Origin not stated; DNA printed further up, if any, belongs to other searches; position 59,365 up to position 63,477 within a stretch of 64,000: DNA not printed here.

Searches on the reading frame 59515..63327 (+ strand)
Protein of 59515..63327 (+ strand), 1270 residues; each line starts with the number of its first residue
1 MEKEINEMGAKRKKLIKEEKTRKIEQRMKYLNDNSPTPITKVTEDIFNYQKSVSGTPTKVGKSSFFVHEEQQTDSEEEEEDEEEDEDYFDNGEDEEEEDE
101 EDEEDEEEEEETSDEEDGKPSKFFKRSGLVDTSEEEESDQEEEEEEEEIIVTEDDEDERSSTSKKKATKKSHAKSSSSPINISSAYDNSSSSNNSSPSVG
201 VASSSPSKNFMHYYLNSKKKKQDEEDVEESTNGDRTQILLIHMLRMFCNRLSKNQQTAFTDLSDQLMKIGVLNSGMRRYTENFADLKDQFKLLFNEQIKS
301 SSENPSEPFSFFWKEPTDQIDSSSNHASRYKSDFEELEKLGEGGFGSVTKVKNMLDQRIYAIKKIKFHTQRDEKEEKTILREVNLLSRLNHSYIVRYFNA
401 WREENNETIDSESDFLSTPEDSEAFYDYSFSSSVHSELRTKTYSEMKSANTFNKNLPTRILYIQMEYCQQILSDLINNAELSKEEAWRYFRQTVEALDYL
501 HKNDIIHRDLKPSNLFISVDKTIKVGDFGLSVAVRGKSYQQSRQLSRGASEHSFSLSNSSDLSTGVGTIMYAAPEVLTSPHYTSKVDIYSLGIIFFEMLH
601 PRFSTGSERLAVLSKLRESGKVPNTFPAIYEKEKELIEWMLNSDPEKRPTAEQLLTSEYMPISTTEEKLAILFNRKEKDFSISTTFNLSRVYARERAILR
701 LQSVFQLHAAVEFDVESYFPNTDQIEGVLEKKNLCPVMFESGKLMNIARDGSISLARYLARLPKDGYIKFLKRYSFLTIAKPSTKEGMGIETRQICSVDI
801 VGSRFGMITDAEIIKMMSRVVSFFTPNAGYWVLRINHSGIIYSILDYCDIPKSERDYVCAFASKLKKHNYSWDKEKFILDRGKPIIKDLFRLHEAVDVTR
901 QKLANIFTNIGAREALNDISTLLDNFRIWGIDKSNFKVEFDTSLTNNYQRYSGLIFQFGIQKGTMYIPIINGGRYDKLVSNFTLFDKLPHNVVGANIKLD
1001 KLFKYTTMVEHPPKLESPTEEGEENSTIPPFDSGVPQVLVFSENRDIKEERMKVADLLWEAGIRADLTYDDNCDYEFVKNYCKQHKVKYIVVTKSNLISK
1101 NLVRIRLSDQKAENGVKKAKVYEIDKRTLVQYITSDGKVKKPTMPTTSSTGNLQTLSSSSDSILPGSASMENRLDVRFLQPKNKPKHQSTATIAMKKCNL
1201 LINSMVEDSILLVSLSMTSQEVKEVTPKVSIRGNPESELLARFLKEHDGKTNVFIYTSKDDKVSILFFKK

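Call 93: search_protein_families(library=pfam, proteins=[window:59515-63327:+], max_evalue=0.0001)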
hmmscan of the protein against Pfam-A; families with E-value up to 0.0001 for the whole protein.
window:59515-63327:+ (1270 aa): 5 families
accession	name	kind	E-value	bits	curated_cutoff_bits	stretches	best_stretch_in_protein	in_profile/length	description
PF00069.31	Pkinase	-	1.3e-59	202.2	31.7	2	459-660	71-263/263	Protein kinase domain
PF07714.23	PK_Tyr_Ser-Thr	-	3.2e-29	102.4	23.1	2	461-655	76-255/258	Protein tyrosine and serine/threonine kinase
PF13393.11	tRNA-synt_His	-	2.9e-13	50.2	25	1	738-982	58-292/308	Histidyl-tRNA synthetase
PF12745.12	HGTP_anticodon2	-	2.2e-08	34.4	24.4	1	1038-1213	8-192/261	Anticodon binding domain of tRNAs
PF03129.25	HGTP_anticodon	-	4.1e-05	24.1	21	0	1038-1122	4-88/94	Anticodon binding domain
